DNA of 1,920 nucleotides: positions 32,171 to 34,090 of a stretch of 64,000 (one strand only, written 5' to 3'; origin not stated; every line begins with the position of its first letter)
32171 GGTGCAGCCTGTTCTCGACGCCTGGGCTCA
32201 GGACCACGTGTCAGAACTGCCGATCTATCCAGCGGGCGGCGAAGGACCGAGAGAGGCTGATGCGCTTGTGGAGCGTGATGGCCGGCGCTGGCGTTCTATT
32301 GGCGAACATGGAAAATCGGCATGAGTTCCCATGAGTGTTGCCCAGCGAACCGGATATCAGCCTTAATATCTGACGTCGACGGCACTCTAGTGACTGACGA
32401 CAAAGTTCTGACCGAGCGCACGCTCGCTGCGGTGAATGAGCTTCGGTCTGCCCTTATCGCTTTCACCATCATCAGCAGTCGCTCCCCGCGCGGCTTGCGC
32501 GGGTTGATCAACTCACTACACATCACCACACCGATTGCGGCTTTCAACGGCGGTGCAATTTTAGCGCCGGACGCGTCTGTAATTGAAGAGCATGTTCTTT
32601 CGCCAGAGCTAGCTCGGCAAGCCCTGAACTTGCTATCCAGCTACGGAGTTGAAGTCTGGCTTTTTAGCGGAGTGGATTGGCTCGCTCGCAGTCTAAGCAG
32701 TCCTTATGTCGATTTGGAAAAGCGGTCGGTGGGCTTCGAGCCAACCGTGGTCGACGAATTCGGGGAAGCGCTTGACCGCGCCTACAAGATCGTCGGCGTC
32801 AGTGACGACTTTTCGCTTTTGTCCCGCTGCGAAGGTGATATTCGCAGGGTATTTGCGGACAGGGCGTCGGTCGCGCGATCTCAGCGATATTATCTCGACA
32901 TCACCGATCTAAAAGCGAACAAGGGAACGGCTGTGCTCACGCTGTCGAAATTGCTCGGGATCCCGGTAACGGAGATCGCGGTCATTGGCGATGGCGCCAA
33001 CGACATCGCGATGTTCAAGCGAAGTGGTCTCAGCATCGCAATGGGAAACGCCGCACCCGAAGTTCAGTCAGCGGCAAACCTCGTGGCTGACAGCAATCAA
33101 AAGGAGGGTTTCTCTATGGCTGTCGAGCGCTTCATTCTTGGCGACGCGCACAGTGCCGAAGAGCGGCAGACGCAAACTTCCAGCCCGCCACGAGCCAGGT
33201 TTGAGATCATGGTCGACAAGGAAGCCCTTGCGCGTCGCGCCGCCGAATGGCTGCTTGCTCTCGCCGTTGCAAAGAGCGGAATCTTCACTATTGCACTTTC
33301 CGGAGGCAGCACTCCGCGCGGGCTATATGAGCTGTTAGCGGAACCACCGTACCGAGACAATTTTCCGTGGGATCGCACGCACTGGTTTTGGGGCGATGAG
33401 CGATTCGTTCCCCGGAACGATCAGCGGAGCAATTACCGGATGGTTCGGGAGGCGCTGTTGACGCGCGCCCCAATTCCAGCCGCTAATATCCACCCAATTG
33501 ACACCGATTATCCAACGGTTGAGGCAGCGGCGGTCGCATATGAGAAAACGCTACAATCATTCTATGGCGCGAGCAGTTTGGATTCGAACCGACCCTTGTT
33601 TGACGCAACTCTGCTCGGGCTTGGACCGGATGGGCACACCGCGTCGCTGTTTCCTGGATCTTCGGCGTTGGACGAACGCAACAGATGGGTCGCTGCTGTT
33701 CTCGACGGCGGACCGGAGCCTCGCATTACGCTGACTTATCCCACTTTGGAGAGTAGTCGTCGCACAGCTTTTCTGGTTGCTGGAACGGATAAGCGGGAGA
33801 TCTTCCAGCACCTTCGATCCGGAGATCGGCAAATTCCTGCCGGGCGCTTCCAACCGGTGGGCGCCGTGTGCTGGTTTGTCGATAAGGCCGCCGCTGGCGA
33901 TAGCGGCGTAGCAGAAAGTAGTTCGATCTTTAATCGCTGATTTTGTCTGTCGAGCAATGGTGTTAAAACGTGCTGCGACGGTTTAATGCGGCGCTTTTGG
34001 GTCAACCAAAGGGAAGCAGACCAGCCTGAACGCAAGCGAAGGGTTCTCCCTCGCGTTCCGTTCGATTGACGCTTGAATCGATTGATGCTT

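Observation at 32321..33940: Gene fusion of a Cof-type HAD phosphatase with 6-phosphogluconolactonase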

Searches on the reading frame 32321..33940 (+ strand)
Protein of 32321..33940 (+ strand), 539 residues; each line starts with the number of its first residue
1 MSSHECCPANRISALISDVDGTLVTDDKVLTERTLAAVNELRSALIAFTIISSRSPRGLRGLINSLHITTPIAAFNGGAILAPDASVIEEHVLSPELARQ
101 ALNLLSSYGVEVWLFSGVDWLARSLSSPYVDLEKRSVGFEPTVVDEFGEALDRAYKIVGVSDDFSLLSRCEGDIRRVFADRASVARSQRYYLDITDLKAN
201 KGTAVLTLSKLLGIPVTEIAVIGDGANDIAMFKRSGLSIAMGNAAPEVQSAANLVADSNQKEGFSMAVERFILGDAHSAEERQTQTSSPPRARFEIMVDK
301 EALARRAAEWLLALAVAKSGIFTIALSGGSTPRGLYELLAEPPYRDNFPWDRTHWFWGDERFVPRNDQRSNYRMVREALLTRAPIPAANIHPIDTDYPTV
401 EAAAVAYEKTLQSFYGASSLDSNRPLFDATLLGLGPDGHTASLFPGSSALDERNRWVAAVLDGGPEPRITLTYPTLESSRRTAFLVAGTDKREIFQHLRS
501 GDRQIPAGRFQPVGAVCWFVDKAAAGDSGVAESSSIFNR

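Call 3: search_protein_families(library=pfam, proteins=[window:32321-33940:+])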
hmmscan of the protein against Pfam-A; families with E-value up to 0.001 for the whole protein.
window:32321-33940:+ (539 aa): 4 families
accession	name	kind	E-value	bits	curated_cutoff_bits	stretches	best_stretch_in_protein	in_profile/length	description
PF01182.26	Glucosamine_iso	-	3e-68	230.5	27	1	299-517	2-224/225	Glucosamine-6-phosphate isomerases/6-phosphogluconolactonase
PF08282.18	Hydrolase_3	-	2.8e-54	185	20.9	1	15-266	1-253/255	haloacid dehalogenase-like hydrolase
PF05116.19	S6PP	-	3.8e-14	53.3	20.3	1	183-254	148-220/247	Sucrose-6F-phosphate phosphohydrolase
PF00702.32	Hydrolase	-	4.4e-09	37.5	26.4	1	12-236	1-191/191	haloacid dehalogenase-like hydrolase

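Call 4: search_protein_families(library=ncbifam, proteins=[window:32321-33940:+])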
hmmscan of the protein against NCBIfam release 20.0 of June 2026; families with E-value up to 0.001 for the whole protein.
window:32321-33940:+ (539 aa): 33 families (the best 25 are shown)
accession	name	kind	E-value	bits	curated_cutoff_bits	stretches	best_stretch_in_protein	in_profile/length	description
TIGR01198.1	pgl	equivalog_domain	3.9e-59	200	124.45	1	312-525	20-231/234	6-phosphogluconolactonase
TIGR00099.1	Cof-subfamily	subfamily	1.9e-46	158.7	137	1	15-265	2-253/256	Cof-type HAD-IIB family hydrolase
NF007806.0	PRK10513.1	equivalog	8.8e-29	100.7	273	1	15-273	6-269/270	sugar-phosphatase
TIGR01487.1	Pglycolate_arch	equivalog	4.8e-25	88.7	122.75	2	187-263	134-210/215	phosphoglycolate phosphatase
TIGR01482.1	SPP-subfamily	subfamily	1.6e-24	86.7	107.15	1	15-266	1-215/225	sucrose-phosphate phosphatase subfamily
NF002245.0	PRK01158.1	equivalog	1.3e-23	83.5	198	1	188-271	145-228/233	phosphoglycolate phosphatase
TIGR01484.1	HAD-SF-IIB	subfamily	2e-22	80.4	41.8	1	15-241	2-221/221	HAD-IIB family hydrolase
NF011705.0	PRK15126.1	equivalog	5.6e-21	75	336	1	17-251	7-239/272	HMP-PP phosphatase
NF007821.0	PRK10530.1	equivalog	2.6e-17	63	274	2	192-272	191-271/272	pyridoxal phosphatase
NF008213.0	PRK10976.1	equivalog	9.3e-14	51.6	386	1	16-247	6-237/266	sugar/pyridoxal phosphate phosphatase YigL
NF045966.1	YcsE_rel_Pase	equivalog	9.8e-14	51.4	220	1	194-266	185-257/265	YcsE-related riboflavin metabolism phosphatase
TIGR01486.1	HAD-SF-IIB-MPGP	subfamily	7.8e-13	48.3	164.75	2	194-272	171-257/257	mannosyl-3-phosphoglycerate phosphatase family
TIGR00338.1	serB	equivalog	4.6e-09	36.2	144.15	1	199-256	150-207/219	phosphoserine phosphatase SerB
NF002557.0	PRK02122.1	subfamily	2.5e-08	32.5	384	1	296-526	33-273/653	glucosamine-6-phosphate deaminase-like protein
TIGR02471.1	sucr_syn_bact_C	equivalog_domain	3.5e-08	33.3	209.75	1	181-251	140-210/236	sucrose-phosphate synthase, sucrose phosphatase-like domain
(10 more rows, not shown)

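Call 6: find_homologous_proteins(query=window:32321-33937:+, max_evalue=1e-20)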
Query window:32321-33937:+ (539 aa): 891 proteins with E <= 1e-20 among 8000 candidates; the best 120 are listed.
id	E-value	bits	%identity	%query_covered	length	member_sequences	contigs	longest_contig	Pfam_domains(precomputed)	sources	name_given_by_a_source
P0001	0.0e+0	1199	100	100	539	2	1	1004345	PF00702.33,PF08282.19,PF01182.27,PF05116.20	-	-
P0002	4.8e-283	958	84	96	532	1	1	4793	PF00702.33,PF08282.19,PF01182.27,PF05116.20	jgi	jgi:6-phosphogluconolactonase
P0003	1.3e-265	900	79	96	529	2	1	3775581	PF00702.33,PF08282.19,PF01182.27,PF05116.20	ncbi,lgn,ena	-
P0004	2.8e-180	619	58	53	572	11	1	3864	PF13344.13,PF00702.33,PF08282.19,PF05116.20,PF12710.14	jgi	jgi:Cof subfamily protein (haloacid dehalogenase superfamily)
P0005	2.0e-175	603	63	44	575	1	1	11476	PF00702.33,PF08282.19,PF05116.20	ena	-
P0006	3.6e-166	572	52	96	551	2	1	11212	PF08282.19,PF01182.27,PF05116.20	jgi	jgi:6-phosphogluconolactonase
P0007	3.1e-145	503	47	96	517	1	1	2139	PF00702.33,PF08282.19,PF01182.27,PF05116.20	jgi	jgi:6-phosphogluconolactonase/HAD-superfamily hydrolase, subfamily IIB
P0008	1.8e-130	454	45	95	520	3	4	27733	PF00702.33,PF08282.19,PF01182.27,PF05116.20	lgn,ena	-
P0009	9.1e-127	442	52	44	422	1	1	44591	PF00702.33,PF08282.19,PF05116.20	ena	-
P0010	6.4e-120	420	56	70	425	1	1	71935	PF08282.19,PF01182.27,PF05116.20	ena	-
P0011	5.0e-113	397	56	54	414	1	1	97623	PF00702.33,PF08282.19,PF05116.20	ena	-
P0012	8.3e-113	396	52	51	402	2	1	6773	PF00702.33,PF08282.19,PF05116.20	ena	-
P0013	5.2e-104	367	51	68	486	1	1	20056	PF00702.33,PF08282.19,PF01182.27,PF05116.20,PF12710.14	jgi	jgi:Cof subfamily protein (haloacid dehalogenase superfamily)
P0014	1.1e-99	353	59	52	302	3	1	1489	PF00702.33,PF08282.19,PF05116.20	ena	-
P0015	6.8e-99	350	41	49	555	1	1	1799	PF00702.33,PF08282.19,PF01182.27,PF05116.20,PF12710.14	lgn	-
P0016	5.2e-98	347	62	50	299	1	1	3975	PF00702.33,PF08282.19,PF05116.20,PF12710.14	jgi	jgi:Cof subfamily protein (haloacid dehalogenase superfamily)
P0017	8.9e-98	347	60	53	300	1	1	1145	PF00702.33,PF08282.19,PF05116.20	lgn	-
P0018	4.7e-97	344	62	50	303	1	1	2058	PF00702.33,PF08282.19,PF05116.20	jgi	-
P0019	1.6e-96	342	59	52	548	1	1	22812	PF02781.22,PF08282.19,PF05116.20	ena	-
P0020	9.0e-96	340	55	42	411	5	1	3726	PF08282.19,PF01182.27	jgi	jgi:6-phosphogluconolactonase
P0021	9.7e-96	340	60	50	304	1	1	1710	PF00702.33,PF08282.19,PF05116.20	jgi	jgi:Cof subfamily protein (haloacid dehalogenase superfamily)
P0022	1.2e-95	340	59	52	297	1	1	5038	PF00702.33,PF08282.19,PF05116.20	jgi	jgi:Cof subfamily protein (haloacid dehalogenase superfamily)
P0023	2.2e-95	339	60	50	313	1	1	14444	PF00702.33,PF08282.19,PF05116.20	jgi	jgi:Cof subfamily protein (haloacid dehalogenase superfamily)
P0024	2.7e-95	338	61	49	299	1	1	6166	PF00702.33,PF08282.19,PF05116.20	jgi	jgi:Cof subfamily protein (haloacid dehalogenase superfamily)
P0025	3.5e-95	338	58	52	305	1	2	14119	PF00702.33,PF08282.19,PF05116.20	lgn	-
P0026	3.8e-95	338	61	50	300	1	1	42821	PF00702.33,PF08282.19,PF05116.20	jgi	jgi:Cof subfamily protein (haloacid dehalogenase superfamily)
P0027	8.4e-95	337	58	51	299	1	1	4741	PF00702.33,PF08282.19,PF05116.20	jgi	jgi:Cof subfamily protein (haloacid dehalogenase superfamily)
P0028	1.1e-94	336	60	51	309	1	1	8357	PF00702.33,PF08282.19,PF05116.20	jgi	jgi:Cof subfamily protein (haloacid dehalogenase superfamily)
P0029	2.1e-94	335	57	52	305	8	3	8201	PF00702.33,PF08282.19,PF05116.20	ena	-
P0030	2.2e-94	335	58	51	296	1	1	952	PF00702.33,PF08282.19,PF05116.20,PF12710.14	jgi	jgi:Cof subfamily protein (haloacid dehalogenase superfamily)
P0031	2.3e-94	335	59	50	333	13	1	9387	PF00702.33,PF08282.19,PF05116.20,PF12710.14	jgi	jgi:Cof subfamily protein (haloacid dehalogenase superfamily)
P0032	2.4e-94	335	59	50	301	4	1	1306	PF00702.33,PF08282.19,PF05116.20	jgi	jgi:hypothetical protein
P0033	2.9e-94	335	58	51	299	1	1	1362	PF00702.33,PF08282.19,PF05116.20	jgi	jgi:Cof subfamily protein (haloacid dehalogenase superfamily)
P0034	3.2e-94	335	67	43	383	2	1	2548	PF01182.27,PF09585.16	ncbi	-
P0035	4.5e-94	334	57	50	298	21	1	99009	PF00702.33,PF08282.19,PF05116.20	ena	-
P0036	5.8e-94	334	64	45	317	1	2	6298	PF01182.27,PF00834.26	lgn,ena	-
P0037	7.4e-94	334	58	52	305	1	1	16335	PF00702.33,PF08282.19,PF05116.20,PF12710.14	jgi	jgi:Cof subfamily protein (haloacid dehalogenase superfamily)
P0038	1.2e-93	333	58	49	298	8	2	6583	PF00702.33,PF08282.19,PF05116.20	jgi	jgi:Cof subfamily protein (haloacid dehalogenase superfamily)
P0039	1.3e-93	333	40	50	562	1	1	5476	PF00702.33,PF08282.19,PF01182.27,PF05116.20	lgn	-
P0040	1.5e-93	333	55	51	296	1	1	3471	PF00702.33,PF08282.19,PF05116.20,PF12710.14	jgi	jgi:Cof subfamily protein (haloacid dehalogenase superfamily)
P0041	1.9e-93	332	58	50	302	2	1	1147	PF08282.19,PF05116.20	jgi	jgi:Cof subfamily protein (haloacid dehalogenase superfamily)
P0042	2.1e-93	332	57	50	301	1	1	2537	PF00702.33,PF08282.19,PF05116.20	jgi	jgi:Cof subfamily protein (haloacid dehalogenase superfamily)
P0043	3.0e-93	332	62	46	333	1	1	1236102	PF01182.27,PF00834.26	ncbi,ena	-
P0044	3.1e-93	332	56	52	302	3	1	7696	PF00702.33,PF08282.19,PF05116.20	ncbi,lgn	ncbi:MAG TPA: Cof-type HAD-IIB family hydrolase [Pseudolabrys sp.]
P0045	3.6e-93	331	56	52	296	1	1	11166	PF00702.33,PF08282.19,PF05116.20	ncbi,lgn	ncbi:MAG: Cof-type HAD-IIB family hydrolase [Pseudolabrys sp.]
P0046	4.5e-93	331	61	50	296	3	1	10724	PF00702.33,PF08282.19,PF05116.20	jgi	-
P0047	5.0e-93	331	57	53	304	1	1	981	PF00702.33,PF08282.19,PF05116.20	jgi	jgi:Cof subfamily protein (haloacid dehalogenase superfamily)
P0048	6.7e-93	330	59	49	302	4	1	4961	PF00702.33,PF08282.19,PF05116.20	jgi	jgi:hypothetical protein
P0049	1.9e-92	329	57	53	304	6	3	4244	PF00702.33,PF08282.19,PF05116.20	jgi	jgi:Cof subfamily protein (haloacid dehalogenase superfamily)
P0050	2.0e-92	329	58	50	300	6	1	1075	PF00702.33,PF08282.19,PF05116.20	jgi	-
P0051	2.1e-92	329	58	52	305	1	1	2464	PF00702.33,PF08282.19,PF05116.20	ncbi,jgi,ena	jgi:Cof subfamily protein (haloacid dehalogenase superfamily)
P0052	2.4e-92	329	60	50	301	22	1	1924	PF00702.33,PF08282.19,PF05116.20,PF12710.14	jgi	jgi:Cof subfamily protein (haloacid dehalogenase superfamily)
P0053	3.0e-92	328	57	52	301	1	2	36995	PF00702.33,PF08282.19,PF05116.20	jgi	jgi:Cof subfamily protein (haloacid dehalogenase superfamily)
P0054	3.7e-92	328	59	49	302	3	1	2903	PF00702.33,PF08282.19,PF05116.20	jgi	jgi:Cof subfamily protein (haloacid dehalogenase superfamily)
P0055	4.2e-92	328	57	50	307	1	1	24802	PF00702.33,PF08282.19,PF05116.20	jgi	jgi:Cof subfamily protein (haloacid dehalogenase superfamily)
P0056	5.4e-92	327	56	52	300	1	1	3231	PF00702.33,PF08282.19,PF05116.20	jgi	jgi:Cof subfamily protein (haloacid dehalogenase superfamily)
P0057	5.9e-92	327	61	48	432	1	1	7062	PF00702.33,PF08282.19,PF05116.20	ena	-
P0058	5.9e-92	327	60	50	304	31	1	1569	PF00702.33,PF08282.19,PF05116.20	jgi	jgi:Cof subfamily protein (haloacid dehalogenase superfamily)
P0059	9.5e-92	327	58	50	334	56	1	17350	PF00702.33,PF08282.19,PF05116.20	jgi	jgi:Cof subfamily protein (haloacid dehalogenase superfamily)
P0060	1.0e-91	327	57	51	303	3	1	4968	PF00702.33,PF08282.19,PF05116.20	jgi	jgi:Cof subfamily protein (haloacid dehalogenase superfamily)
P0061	1.4e-91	326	68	41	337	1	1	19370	PF01182.27,PF00834.26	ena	-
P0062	1.6e-91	326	59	49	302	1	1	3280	PF00702.33,PF08282.19,PF05116.20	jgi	jgi:Cof subfamily protein (haloacid dehalogenase superfamily)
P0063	1.7e-91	326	58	50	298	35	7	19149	PF00702.33,PF08282.19,PF05116.20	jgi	jgi:Cof subfamily protein (haloacid dehalogenase superfamily)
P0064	2.3e-91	325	59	50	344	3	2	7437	PF00702.33,PF08282.19,PF05116.20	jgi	jgi:Cof subfamily protein (haloacid dehalogenase superfamily)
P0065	4.1e-91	325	53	57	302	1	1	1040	PF08282.19,PF05116.20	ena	-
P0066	4.9e-91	324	57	50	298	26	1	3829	PF08282.19,PF05116.20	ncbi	ncbi:MAG: Cof-type HAD-IIB family hydrolase [Candidatus Cybelea sp.]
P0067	6.1e-91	324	57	50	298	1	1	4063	PF00702.33,PF08282.19,PF05116.20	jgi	jgi:Cof subfamily protein (haloacid dehalogenase superfamily)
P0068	7.6e-91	324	63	43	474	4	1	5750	PF00455.29,PF06026.21,PF01182.27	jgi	jgi:6-phosphogluconolactonase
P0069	9.3e-91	323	59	50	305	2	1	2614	PF00702.33,PF08282.19,PF05116.20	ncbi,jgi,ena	jgi:Cof subfamily protein (haloacid dehalogenase superfamily)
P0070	1.2e-90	323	58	51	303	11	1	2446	PF00702.33,PF08282.19,PF05116.20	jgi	jgi:Cof subfamily protein (haloacid dehalogenase superfamily)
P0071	1.3e-90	323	55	50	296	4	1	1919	PF00702.33,PF08282.19,PF05116.20,PF12710.14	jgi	jgi:Cof subfamily protein (haloacid dehalogenase superfamily)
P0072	1.4e-90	323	59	49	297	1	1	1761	PF00702.33,PF08282.19,PF05116.20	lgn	-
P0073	1.6e-90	323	58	49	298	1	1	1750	PF00702.33,PF08282.19,PF05116.20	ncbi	-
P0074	2.1e-90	322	57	51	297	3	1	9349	PF00702.33,PF08282.19,PF05116.20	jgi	jgi:hypothetical protein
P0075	2.1e-90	322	56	50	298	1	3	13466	PF00702.33,PF08282.19,PF05116.20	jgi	jgi:Cof subfamily protein (haloacid dehalogenase superfamily)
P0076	2.6e-90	322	57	50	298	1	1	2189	PF00702.33,PF08282.19,PF05116.20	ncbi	-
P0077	3.1e-90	322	55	53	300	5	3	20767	PF00702.33,PF08282.19,PF05116.20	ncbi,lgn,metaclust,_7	metaclust:\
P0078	5.7e-90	321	55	50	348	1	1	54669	PF00702.33,PF08282.19,PF05116.20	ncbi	-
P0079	1.3e-89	320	62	44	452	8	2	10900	PF01182.27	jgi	jgi:6-phosphogluconolactonase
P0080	1.4e-89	320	55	52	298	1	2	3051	PF00702.33,PF08282.19,PF05116.20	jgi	jgi:Cof subfamily protein (haloacid dehalogenase superfamily)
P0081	1.5e-89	319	60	45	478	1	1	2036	PF00455.29,PF06026.21,PF01182.27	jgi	jgi:6-phosphogluconolactonase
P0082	2.6e-89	319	69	40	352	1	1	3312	PF01182.27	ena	-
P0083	2.7e-89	319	58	50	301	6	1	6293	PF00702.33,PF08282.19,PF05116.20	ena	-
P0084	3.5e-89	318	60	47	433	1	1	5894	PF13671.13,PF01182.27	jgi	jgi:6-phosphogluconolactonase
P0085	4.0e-89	318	63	43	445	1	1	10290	PF01182.27,PF00834.26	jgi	jgi:ribulose-phosphate 3-epimerase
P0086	4.1e-89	318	56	52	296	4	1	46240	PF00702.33,PF08282.19,PF05116.20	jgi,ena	jgi:Cof subfamily protein (haloacid dehalogenase superfamily)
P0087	1.1e-88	316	57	51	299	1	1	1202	PF00702.33,PF08282.19,PF05116.20,PF12710.14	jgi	jgi:hypothetical protein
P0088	2.0e-88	316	56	51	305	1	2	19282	PF00702.33,PF08282.19,PF05116.20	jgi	jgi:Cof subfamily protein (haloacid dehalogenase superfamily)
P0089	3.6e-88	315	57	51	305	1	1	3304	PF00702.33,PF08282.19,PF05116.20,PF12710.14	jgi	jgi:Cof subfamily protein (haloacid dehalogenase superfamily)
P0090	4.0e-88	315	57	48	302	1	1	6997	PF00702.33,PF08282.19,PF05116.20,PF12710.14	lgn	-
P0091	5.7e-88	314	61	44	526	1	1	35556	PF01182.27,PF00834.26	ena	-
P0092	6.2e-88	314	60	45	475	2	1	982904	PF06026.21,PF01182.27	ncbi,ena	-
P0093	7.0e-88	314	53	54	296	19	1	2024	PF00702.33,PF08282.19,PF05116.20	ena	-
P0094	9.6e-88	313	58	49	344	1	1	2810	PF00702.33,PF08282.19,PF05116.20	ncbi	-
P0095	1.1e-87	313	60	44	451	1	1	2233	PF01182.27,PF00834.26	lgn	-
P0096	1.1e-87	313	64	45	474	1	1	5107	PF01182.27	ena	-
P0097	1.2e-87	313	60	43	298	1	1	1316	PF01182.27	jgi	jgi:6-phosphogluconolactonase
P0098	1.2e-87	313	64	43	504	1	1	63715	PF01182.27,PF00834.26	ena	-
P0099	1.5e-87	313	54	50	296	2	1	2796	PF00702.33,PF08282.19,PF05116.20,PF12710.14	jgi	jgi:Cof subfamily protein (haloacid dehalogenase superfamily)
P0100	1.8e-87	313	61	44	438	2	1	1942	PF13238.13,PF01182.27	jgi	jgi:6-phosphogluconolactonase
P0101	1.8e-87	313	56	50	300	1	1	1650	PF00702.33,PF08282.19,PF05116.20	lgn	-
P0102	2.8e-87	312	42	73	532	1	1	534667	PF02781.22,PF08282.19,PF01182.27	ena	-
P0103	3.3e-87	312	57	50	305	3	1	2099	PF00702.33,PF08282.19,PF05116.20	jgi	jgi:Cof subfamily protein (haloacid dehalogenase superfamily)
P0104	3.7e-87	312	56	52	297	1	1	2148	PF00702.33,PF08282.19,PF05116.20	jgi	jgi:hypothetical protein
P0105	1.2e-86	310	52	54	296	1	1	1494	PF00702.33,PF08282.19,PF05116.20,PF12710.14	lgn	-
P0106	1.2e-86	310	57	50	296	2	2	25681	PF00702.33,PF08282.19,PF05116.20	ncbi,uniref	ncbi:HAD family hydrolase [Rhodoblastus sp.]|uniref:HAD family hydrolase n=1 Tax=Rhodoblastus sp. Ta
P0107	3.0e-86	309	56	49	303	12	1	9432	PF00702.33,PF08282.19,PF05116.20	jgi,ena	-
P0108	2.1e-85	306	60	43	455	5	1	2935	PF01182.27,PF00834.26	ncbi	-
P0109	3.1e-85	305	55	51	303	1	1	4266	PF00702.33,PF08282.19,PF05116.20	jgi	jgi:Cof subfamily protein (haloacid dehalogenase superfamily)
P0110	3.1e-85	305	61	42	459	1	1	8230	PF01182.27,PF00834.26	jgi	jgi:ribulose-phosphate 3-epimerase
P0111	5.8e-85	304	60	44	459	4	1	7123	PF01182.27,PF00834.26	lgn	-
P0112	1.0e-84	303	52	54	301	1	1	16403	PF00702.33,PF08282.19,PF05116.20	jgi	jgi:Cof subfamily protein (haloacid dehalogenase superfamily)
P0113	2.0e-84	302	52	53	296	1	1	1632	PF00702.33,PF08282.19,PF05116.20,PF12710.14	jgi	jgi:Cof subfamily protein (haloacid dehalogenase superfamily)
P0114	3.0e-84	302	57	50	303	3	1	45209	PF00702.33,PF08282.19,PF05116.20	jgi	jgi:Cof subfamily protein (haloacid dehalogenase superfamily)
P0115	4.3e-84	301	55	49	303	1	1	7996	PF00702.33,PF08282.19,PF05116.20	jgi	jgi:Cof subfamily protein (haloacid dehalogenase superfamily)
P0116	5.0e-84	301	56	49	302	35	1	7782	PF08282.19,PF05116.20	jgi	jgi:Cof subfamily protein (haloacid dehalogenase superfamily)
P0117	5.2e-84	301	55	49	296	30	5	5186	PF00702.33,PF08282.19,PF05116.20,PF12710.14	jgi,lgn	jgi:Cof subfamily protein (haloacid dehalogenase superfamily)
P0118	1.0e-83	300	53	51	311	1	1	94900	PF00702.33,PF08282.19,PF05116.20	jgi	jgi:Cof subfamily protein (haloacid dehalogenase superfamily)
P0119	1.1e-83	300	55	49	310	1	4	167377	PF00702.33,PF08282.19,PF05116.20,PF12710.14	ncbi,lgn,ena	-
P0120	2.3e-83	299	58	44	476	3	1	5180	PF06026.21,PF01182.27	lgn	-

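Call 10: find_encoding_contigs(protein=P0003, flank=10000, max_places=3)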
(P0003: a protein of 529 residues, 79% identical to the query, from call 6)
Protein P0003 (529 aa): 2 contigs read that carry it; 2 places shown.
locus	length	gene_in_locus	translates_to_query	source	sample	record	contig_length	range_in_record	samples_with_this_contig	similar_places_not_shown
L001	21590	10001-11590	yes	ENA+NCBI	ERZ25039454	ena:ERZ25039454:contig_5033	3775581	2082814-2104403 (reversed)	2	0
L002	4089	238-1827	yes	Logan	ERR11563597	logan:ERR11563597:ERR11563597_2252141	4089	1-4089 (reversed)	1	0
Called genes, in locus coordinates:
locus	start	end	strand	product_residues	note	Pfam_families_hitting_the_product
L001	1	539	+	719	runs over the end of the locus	PF00122:E1-E2_ATPase, PF00702:Hydrolase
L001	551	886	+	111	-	PF02669:KdpC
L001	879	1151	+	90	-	PF02669:KdpC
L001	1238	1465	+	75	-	-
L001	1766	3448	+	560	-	PF00027:cNMP_binding, PF01946:Thi4 (faint), PF01134:GIDA (faint), PF01266:DAO (weak), PF03486:HI0933_like (faint), PF07992:Pyr_redox_2, PF13738:Pyr_redox_3, PF00070:Pyr_redox (weak), +2 more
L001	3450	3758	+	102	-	PF02148:zf-UBP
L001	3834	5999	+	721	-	PF14742:GDE_N_bis, PF06202:GDE_C, PF22422:MGH1-like_GH, PF01204:Trehalase (weak)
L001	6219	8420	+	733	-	PF00456:Transketolase_N, PF02779:Transket_pyr, PF22613:Transketolase_C_1, PF02780:Transketolase_C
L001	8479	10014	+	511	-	PF00479:G6PD_N, PF02781:G6PD_C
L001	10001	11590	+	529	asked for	PF00702:Hydrolase (faint), PF08282:Hydrolase_3, PF05116:S6PP, PF01182:Glucosamine_iso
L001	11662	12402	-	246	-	PF00834:Ribul_P_3_epim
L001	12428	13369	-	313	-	PF08282:Hydrolase_3, PF05116:S6PP (weak)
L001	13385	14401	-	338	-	PF03446:NAD_binding_2, PF00393:6PGD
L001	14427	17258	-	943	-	PF00923:TAL_FSA, PF00342:PGI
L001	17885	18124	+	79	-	-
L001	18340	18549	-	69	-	PF00313:CSD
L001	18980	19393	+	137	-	PF20432:Xre-like-HTH, PF09722:Xre_MbcA_ParS_C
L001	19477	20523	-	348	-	-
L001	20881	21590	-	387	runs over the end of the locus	-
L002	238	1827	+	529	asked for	PF00702:Hydrolase (faint), PF08282:Hydrolase_3, PF05116:S6PP, PF01182:Glucosamine_iso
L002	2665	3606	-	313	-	PF08282:Hydrolase_3, PF05116:S6PP (weak)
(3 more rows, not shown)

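Call 11: find_encoding_contigs(protein=P0006, flank=8000, max_places=3)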
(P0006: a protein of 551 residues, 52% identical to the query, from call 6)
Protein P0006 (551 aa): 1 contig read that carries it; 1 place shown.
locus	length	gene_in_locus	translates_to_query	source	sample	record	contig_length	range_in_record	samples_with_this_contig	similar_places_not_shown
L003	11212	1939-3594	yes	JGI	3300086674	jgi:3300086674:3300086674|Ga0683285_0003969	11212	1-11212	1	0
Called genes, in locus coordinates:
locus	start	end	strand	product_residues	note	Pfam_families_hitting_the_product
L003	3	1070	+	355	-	?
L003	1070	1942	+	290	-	PF08282:Hydrolase_3, PF05116:S6PP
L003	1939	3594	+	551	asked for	PF08282:Hydrolase_3, PF05116:S6PP (weak), PF01182:Glucosamine_iso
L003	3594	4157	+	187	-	PF13238:AAA_18 (weak), PF01202:SKI (weak)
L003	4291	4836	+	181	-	PF00188:CAP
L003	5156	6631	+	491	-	PF00890:FAD_binding_2, PF01266:DAO (weak), PF03486:HI0933_like (faint)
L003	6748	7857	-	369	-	PF03215:Rad17 (faint), PF00005:ABC_tran, PF17912:OB_MalK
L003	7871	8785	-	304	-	PF00528:BPD_transp_1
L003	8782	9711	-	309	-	PF00528:BPD_transp_1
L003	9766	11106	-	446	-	PF01547:SBP_bac_1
